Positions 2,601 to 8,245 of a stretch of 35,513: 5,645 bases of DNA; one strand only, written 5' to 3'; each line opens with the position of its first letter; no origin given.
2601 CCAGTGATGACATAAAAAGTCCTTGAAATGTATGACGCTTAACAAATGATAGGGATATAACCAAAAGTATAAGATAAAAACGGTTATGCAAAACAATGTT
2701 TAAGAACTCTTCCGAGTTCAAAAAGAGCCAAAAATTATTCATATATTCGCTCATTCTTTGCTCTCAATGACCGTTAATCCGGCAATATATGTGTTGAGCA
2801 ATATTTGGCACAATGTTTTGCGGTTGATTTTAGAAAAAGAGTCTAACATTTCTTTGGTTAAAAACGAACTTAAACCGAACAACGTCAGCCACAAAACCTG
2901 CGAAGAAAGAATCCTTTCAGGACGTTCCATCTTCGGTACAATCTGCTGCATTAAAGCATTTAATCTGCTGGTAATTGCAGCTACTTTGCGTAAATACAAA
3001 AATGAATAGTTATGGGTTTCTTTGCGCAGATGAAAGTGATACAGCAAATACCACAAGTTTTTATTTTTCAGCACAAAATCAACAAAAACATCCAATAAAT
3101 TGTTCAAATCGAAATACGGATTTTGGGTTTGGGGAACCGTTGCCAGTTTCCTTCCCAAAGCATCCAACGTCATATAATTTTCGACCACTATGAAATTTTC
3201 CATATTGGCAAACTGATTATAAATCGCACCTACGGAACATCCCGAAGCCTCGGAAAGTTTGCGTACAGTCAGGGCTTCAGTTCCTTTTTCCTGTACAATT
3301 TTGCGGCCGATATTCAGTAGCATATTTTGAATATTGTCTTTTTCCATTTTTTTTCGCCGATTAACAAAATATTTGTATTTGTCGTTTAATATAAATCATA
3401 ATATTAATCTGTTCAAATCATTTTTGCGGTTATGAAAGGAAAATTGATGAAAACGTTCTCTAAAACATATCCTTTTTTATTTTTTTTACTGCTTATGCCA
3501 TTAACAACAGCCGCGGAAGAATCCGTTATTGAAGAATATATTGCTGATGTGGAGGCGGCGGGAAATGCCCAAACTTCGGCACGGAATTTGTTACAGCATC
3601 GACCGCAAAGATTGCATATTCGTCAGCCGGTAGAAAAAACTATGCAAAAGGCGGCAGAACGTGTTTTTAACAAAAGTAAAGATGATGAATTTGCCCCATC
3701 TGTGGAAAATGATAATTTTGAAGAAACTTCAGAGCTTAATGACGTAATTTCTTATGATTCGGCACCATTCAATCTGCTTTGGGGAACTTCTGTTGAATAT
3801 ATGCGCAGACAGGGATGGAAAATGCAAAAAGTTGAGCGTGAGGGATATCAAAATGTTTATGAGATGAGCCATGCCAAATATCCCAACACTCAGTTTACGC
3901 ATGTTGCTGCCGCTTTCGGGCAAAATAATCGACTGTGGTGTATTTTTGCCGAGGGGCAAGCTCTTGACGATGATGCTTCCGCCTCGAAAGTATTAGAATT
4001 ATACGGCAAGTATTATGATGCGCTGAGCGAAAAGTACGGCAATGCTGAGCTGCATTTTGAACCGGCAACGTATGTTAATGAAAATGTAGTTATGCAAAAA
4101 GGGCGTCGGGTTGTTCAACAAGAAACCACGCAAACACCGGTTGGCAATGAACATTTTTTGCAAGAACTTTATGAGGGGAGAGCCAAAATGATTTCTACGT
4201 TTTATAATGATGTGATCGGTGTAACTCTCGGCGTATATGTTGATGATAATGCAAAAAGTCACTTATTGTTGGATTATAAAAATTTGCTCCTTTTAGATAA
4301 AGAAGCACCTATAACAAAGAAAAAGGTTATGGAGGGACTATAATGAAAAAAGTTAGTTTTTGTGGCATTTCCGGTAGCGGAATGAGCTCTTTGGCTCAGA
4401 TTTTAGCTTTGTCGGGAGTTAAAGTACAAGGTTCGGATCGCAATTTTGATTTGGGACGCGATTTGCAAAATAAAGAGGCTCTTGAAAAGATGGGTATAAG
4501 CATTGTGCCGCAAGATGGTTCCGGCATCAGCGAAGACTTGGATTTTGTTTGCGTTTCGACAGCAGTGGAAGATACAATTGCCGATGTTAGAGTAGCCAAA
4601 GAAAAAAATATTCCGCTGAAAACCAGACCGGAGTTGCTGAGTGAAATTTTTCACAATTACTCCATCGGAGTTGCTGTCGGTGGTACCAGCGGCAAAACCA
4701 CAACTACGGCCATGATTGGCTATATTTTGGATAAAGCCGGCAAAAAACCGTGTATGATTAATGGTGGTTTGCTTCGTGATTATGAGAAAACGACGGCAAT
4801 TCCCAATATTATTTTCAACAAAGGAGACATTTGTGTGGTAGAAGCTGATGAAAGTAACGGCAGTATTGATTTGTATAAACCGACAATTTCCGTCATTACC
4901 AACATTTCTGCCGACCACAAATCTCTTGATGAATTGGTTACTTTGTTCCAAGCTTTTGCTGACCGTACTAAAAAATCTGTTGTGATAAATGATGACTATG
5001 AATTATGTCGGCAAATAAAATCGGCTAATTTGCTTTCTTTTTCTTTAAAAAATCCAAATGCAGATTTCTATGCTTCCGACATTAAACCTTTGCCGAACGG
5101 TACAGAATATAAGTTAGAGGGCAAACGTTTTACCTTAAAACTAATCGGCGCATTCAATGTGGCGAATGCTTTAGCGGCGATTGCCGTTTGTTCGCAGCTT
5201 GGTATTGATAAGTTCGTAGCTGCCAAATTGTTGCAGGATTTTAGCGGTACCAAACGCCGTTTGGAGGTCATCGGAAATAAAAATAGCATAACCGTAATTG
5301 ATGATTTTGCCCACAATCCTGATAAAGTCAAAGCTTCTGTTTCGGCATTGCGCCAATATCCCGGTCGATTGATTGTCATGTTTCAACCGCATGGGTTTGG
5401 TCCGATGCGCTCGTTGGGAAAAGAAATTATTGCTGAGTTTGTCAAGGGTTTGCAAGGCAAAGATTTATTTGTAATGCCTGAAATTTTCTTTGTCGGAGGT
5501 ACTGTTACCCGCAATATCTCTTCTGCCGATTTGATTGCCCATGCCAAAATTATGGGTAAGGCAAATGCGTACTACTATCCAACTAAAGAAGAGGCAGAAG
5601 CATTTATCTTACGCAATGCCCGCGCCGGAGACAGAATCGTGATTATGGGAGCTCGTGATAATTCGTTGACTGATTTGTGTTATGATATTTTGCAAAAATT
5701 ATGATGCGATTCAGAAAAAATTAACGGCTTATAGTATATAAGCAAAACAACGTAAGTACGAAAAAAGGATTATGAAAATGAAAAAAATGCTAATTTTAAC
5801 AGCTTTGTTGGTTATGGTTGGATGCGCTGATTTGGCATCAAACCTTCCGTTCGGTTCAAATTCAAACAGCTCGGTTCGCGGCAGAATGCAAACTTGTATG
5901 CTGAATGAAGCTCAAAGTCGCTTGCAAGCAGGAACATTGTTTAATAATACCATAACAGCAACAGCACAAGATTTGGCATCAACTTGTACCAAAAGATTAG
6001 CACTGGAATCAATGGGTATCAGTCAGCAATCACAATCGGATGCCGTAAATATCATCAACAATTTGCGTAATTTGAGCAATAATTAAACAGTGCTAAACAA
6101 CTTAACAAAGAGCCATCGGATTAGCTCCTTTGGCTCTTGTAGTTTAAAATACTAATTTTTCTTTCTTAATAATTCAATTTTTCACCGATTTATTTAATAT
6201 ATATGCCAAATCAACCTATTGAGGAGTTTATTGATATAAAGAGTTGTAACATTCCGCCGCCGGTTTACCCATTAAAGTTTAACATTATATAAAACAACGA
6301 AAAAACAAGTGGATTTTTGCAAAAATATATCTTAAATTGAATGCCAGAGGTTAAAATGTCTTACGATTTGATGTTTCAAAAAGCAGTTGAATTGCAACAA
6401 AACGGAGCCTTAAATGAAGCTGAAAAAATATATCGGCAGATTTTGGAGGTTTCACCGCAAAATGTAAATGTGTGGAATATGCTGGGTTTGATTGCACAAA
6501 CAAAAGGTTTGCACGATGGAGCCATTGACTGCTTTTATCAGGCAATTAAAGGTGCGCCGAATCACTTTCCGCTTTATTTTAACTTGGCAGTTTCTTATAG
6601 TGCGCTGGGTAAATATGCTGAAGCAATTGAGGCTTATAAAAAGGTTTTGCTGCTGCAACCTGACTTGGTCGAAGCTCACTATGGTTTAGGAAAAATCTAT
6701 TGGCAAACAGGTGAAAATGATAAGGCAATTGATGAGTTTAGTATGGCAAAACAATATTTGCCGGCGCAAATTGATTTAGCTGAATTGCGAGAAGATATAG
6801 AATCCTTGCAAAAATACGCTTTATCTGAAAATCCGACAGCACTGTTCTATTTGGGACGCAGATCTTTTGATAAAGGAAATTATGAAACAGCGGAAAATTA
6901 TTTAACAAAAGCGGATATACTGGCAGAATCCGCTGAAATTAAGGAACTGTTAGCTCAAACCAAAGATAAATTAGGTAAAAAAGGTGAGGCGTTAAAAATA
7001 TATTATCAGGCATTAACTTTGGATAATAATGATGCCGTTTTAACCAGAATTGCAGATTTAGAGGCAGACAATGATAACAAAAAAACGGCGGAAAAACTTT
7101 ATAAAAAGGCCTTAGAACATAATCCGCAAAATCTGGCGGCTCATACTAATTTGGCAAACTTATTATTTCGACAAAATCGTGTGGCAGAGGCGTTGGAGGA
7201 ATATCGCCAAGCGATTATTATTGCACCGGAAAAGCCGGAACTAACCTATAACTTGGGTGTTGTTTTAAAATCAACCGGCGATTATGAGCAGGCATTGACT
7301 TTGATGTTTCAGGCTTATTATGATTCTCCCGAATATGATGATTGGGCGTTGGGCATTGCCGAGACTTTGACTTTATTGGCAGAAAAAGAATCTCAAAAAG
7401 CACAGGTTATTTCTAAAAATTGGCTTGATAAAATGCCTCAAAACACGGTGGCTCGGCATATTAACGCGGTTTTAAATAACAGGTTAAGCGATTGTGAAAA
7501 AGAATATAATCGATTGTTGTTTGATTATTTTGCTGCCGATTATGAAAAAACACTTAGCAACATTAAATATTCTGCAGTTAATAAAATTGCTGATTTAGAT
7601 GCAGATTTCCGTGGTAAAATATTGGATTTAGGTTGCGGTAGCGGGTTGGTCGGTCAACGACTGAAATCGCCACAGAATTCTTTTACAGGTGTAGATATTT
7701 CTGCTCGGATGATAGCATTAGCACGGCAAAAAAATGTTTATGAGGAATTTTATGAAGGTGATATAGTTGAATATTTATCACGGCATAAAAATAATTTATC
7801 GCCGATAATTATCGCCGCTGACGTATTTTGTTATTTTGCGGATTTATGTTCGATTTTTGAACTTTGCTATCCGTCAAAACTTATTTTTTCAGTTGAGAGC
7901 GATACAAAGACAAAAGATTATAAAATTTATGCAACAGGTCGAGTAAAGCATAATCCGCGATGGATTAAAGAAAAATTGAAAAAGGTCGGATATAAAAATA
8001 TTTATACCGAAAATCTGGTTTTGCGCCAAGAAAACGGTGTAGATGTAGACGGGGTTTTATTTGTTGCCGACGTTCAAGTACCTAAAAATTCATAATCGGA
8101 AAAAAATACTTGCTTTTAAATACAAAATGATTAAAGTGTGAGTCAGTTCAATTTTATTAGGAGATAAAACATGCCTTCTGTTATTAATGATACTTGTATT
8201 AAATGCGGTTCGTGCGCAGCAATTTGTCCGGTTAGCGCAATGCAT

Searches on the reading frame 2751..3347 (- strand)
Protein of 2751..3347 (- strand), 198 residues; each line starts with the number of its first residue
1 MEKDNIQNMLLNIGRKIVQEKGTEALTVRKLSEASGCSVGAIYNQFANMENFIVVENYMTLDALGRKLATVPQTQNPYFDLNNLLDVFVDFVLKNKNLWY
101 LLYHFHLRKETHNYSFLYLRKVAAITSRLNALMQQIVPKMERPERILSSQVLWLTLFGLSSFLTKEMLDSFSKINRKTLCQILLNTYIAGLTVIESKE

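Call 55: search_protein_families(library=pfam, proteins=[window:2751-3347:-], max_evalue=0.0001)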
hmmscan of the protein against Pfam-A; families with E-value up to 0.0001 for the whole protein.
window:2751-3347:- (198 aa): 1 family
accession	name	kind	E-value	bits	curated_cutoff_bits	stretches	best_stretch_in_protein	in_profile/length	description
PF00440.29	TetR_N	-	2.4e-07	30.9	24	1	14-51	5-42/47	Bacterial regulatory proteins, tetR family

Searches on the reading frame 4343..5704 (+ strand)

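Call 55: search_protein_families(library=pfam, proteins=[window:4343-5704:+], max_evalue=0.0001)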
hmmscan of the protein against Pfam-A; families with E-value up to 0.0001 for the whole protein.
window:4343-5704:+ (453 aa): 3 families
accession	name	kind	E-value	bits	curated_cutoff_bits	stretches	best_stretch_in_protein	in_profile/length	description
PF08245.18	Mur_ligase_M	-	4.6e-22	79.4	24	1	112-283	1-200/200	Mur ligase middle domain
PF02875.26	Mur_ligase_C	-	4.2e-19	70.1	28.4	1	305-438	1-127/127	Mur ligase, glutamate ligase domain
PF01225.30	Mur_ligase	-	4.7e-14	53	21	1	3-106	1-94/95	Mur ligase family, catalytic domain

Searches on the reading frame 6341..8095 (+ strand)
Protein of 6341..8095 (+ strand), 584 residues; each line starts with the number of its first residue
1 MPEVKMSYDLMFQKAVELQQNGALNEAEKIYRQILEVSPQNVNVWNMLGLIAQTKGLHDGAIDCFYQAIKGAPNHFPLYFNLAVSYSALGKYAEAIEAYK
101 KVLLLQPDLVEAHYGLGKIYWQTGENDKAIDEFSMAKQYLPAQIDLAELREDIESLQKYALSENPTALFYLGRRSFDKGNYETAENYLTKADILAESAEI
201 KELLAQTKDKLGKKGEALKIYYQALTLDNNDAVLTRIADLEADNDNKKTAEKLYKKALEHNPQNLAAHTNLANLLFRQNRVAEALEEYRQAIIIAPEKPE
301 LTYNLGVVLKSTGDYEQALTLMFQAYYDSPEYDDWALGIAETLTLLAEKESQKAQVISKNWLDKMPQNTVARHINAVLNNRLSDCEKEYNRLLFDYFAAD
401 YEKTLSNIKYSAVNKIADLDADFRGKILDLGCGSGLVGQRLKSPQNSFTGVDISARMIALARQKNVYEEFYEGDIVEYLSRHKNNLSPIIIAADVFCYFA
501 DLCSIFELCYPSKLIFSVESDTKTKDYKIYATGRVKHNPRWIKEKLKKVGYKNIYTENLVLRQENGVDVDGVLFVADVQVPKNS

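Call 55: search_protein_families(library=pfam, proteins=[window:6341-8095:+], max_evalue=0.0001)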
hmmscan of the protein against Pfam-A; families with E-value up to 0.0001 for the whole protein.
window:6341-8095:+ (584 aa): 31 families (the best 25 are shown)
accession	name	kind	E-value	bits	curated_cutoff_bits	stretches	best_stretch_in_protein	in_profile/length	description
PF00515.34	TPR_1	-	2.5e-40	135.1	27.8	1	78-108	3-33/34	Tetratricopeptide repeat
PF07719.23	TPR_2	-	7.4e-39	129.1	27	2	78-108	3-33/34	Tetratricopeptide repeat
PF13181.12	TPR_8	-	5.9e-35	116.9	25.7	1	78-108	3-33/34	Tetratricopeptide repeat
PF13432.12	TPR_16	-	1.9e-34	118.1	32.7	2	81-137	2-58/65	Tetratricopeptide repeat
PF14559.12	TPR_19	-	5.9e-31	107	25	4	89-150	4-65/68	Tetratricopeptide repeat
PF13414.12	TPR_11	-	4.9e-30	103.4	26.8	2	86-124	4-42/42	TPR repeat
PF13431.12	TPR_17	-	1.2e-27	94.2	24.4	2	253-286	1-34/34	Tetratricopeptide repeat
PF13428.12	TPR_14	-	3.8e-25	86.2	23.5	0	233-274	3-44/44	Tetratricopeptide repeat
PF13424.12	TPR_12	-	6.4e-24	84.4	30.1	3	79-133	6-68/77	Tetratricopeptide repeat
PF23914.1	TPR_CcmH_CycH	-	5.2e-19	69.1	42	1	32-143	40-154/158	Cytochrome c-type biogenesis protein H TPR domain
PF24575.1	TPR_Slam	-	2.1e-17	63.9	35.2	0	218-286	34-102/104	Surface lipoprotein assembly modifier, N-terminal TPR repeats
PF13176.12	TPR_7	-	1.4e-16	59.5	27.9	0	79-105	2-28/36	Tetratricopeptide repeat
PF12895.13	ANAPC3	-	1.6e-16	60.7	27.2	1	243-323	1-80/82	Anaphase-promoting complex, cyclosome, subunit 3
PF13374.12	TPR_10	-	9.6e-16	57.7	27.5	0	269-294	6-31/42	Tetratricopeptide repeat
PF13174.12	TPR_6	-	3.5e-11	43.4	26.3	0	79-107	3-31/33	Tetratricopeptide repeat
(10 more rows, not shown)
